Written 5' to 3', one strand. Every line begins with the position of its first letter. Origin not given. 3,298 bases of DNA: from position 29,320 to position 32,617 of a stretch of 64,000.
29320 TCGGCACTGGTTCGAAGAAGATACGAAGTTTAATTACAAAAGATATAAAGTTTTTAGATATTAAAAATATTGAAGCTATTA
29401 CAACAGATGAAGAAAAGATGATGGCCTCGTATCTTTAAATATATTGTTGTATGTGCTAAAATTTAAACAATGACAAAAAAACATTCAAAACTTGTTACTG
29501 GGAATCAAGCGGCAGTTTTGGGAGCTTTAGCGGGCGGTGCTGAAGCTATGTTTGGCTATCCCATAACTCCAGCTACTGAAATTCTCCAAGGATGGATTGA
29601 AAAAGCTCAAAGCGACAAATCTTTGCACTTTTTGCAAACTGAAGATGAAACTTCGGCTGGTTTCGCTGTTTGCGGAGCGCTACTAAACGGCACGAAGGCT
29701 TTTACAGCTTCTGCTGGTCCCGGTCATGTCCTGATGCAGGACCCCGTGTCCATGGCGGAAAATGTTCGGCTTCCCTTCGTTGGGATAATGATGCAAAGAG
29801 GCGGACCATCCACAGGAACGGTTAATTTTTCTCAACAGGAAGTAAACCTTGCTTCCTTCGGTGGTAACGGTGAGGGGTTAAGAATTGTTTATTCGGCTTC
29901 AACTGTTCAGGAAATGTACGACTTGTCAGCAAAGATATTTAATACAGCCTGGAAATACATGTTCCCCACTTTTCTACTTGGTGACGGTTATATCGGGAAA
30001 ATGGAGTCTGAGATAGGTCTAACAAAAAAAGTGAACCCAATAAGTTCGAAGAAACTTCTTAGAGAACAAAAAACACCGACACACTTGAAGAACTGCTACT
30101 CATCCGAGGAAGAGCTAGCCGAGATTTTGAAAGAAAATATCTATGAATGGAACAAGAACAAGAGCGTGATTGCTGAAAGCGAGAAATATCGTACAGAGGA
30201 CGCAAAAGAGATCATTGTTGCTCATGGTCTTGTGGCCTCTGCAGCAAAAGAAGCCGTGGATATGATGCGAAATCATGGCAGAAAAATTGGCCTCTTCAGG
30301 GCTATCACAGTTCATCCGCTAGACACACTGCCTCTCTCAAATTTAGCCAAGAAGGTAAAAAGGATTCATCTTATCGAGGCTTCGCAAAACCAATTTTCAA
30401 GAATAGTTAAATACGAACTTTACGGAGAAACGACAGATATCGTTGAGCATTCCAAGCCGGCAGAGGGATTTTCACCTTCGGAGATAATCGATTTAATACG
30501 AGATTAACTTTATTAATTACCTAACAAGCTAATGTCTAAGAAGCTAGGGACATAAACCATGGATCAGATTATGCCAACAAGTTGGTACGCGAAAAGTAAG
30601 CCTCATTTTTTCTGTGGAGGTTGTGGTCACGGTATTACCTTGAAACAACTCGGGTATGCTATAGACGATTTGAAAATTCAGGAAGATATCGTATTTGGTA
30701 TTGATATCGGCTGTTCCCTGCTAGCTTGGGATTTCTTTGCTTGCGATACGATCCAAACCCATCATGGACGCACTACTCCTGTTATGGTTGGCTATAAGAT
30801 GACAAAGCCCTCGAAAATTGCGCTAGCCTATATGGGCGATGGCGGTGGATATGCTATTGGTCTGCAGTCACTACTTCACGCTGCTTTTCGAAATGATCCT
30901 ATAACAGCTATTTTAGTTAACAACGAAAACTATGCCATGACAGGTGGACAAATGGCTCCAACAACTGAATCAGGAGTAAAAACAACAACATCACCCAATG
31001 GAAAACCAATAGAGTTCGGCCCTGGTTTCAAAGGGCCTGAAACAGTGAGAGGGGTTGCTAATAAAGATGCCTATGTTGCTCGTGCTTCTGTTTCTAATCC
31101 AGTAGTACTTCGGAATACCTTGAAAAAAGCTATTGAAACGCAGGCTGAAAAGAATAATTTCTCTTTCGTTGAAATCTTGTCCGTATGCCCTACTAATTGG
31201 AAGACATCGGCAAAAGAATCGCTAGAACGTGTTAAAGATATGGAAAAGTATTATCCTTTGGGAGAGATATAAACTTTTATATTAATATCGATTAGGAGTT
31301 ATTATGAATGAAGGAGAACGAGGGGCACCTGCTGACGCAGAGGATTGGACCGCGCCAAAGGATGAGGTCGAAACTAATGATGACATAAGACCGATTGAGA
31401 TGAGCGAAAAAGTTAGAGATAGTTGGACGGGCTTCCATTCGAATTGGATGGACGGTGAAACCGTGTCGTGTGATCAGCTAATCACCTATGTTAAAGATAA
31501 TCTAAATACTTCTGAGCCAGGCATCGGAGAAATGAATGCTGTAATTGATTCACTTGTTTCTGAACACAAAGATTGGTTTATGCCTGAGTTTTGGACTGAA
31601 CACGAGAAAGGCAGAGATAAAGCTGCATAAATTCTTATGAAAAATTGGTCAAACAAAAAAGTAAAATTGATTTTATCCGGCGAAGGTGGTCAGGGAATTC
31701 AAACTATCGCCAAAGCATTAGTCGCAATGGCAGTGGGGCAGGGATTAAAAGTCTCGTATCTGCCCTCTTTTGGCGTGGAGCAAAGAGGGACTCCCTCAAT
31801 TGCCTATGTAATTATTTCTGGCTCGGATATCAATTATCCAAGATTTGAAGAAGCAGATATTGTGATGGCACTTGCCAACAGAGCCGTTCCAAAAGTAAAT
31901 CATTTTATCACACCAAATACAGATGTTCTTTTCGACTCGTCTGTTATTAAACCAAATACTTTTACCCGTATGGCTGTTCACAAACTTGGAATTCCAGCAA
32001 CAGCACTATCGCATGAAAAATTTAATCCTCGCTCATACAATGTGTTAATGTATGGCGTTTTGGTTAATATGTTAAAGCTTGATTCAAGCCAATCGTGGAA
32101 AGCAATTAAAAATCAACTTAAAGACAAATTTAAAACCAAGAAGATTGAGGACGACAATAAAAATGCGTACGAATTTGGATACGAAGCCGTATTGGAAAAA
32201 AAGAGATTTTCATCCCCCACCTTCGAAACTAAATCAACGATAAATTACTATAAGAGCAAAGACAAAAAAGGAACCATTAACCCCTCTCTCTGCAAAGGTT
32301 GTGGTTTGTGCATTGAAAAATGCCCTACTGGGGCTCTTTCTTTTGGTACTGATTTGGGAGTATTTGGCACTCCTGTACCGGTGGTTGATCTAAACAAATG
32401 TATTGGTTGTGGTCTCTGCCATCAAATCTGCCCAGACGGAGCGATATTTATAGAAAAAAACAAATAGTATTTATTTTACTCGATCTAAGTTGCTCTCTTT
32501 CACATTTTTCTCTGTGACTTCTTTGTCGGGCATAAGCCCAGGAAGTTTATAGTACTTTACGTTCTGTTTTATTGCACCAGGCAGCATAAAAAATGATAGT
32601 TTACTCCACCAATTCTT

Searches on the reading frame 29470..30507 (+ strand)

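Call 68: search_protein_families(library=pfam, proteins=[window:29470-30507:+])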
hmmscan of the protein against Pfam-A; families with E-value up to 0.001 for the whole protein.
window:29470-30507:+ (345 aa): 3 families
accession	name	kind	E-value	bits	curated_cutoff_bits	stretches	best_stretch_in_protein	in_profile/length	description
PF01855.24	POR_N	-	2.9e-37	129.1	27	1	18-201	2-186/231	Pyruvate flavodoxin/ferredoxin oxidoreductase, thiamine diP-bdg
PF17147.9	PFOR_II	-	1.7e-10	41.6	27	1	245-320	1-81/102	Pyruvate:ferredoxin oxidoreductase core domain II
PF02780.25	Transketolase_C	-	0.00013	22.3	25.9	1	245-306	10-71/124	Transketolase, C-terminal domain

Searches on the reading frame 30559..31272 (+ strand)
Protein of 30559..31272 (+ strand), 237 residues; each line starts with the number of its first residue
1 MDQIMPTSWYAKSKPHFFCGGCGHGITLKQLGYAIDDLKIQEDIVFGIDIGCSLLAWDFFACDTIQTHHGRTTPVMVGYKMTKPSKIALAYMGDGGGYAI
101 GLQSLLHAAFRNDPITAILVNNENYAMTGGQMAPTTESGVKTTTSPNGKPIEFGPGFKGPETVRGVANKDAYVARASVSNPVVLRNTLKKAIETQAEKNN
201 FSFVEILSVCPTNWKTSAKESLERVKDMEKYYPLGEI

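Call 68: search_protein_families(library=pfam, proteins=[window:30559-31272:+])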
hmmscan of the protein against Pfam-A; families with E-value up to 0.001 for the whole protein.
window:30559-31272:+ (237 aa): 1 family
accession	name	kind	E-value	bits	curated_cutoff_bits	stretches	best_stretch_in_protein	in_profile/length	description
PF02775.26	TPP_enzyme_C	-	6.6e-21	75.1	21.9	1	60-206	22-151/151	Thiamine pyrophosphate enzyme, C-terminal TPP binding domain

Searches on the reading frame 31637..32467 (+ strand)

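Call 68: search_protein_families(library=pfam, proteins=[window:31637-32467:+])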
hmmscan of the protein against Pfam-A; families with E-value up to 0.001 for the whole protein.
window:31637-32467:+ (276 aa): 16 families
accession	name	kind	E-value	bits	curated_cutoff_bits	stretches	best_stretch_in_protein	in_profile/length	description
PF01558.24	POR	-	4.3e-31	108.8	27.4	1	17-183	1-173/173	Pyruvate ferredoxin/flavodoxin oxidoreductase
PF00037.32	Fer4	-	1.1e-17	63.5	21.1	2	213-234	2-23/24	4Fe-4S binding domain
PF12838.12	Fer4_7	-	5.2e-14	52.9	27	2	219-269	2-52/52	4Fe-4S dicluster domain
PF12837.12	Fer4_6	-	1.2e-13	50.7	25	2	247-270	1-24/24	4Fe-4S binding domain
PF12797.12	Fer4_2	-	1.1e-09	38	24.5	1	246-266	1-21/22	4Fe-4S binding domain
PF14697.11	Fer4_21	-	1.4e-09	38.3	35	1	250-269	3-22/59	4Fe-4S dicluster domain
PF13237.11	Fer4_10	-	1.3e-08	35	25.5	1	213-266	3-53/53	4Fe-4S dicluster domain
PF13187.11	Fer4_9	-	1.9e-07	31.4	27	1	219-270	2-52/52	4Fe-4S dicluster domain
PF12800.12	Fer4_4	-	4.3e-07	30.2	24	0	253-268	2-17/17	4Fe-4S binding domain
PF25160.1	LdpA_Fe-S-bd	-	4.6e-07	30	27.6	0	252-270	25-43/49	LdpA Fe-S cluster-binding domain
PF13183.11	Fer4_8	-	1.7e-06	28.9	27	0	209-232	41-67/68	4Fe-4S dicluster domain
PF17179.9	Fer4_22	-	1.2e-05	26.4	27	0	181-231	43-93/95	4Fe-4S dicluster domain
PF13459.11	Fer4_15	-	2.9e-05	25.1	22.4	0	249-267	2-20/66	4Fe-4S single cluster domain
PF12798.12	Fer4_3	-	3.5e-05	24.7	27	0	255-269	1-15/15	4Fe-4S binding domain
PF13534.11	Fer4_17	-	4.1e-05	24.5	22.2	0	252-268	43-59/61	4Fe-4S dicluster domain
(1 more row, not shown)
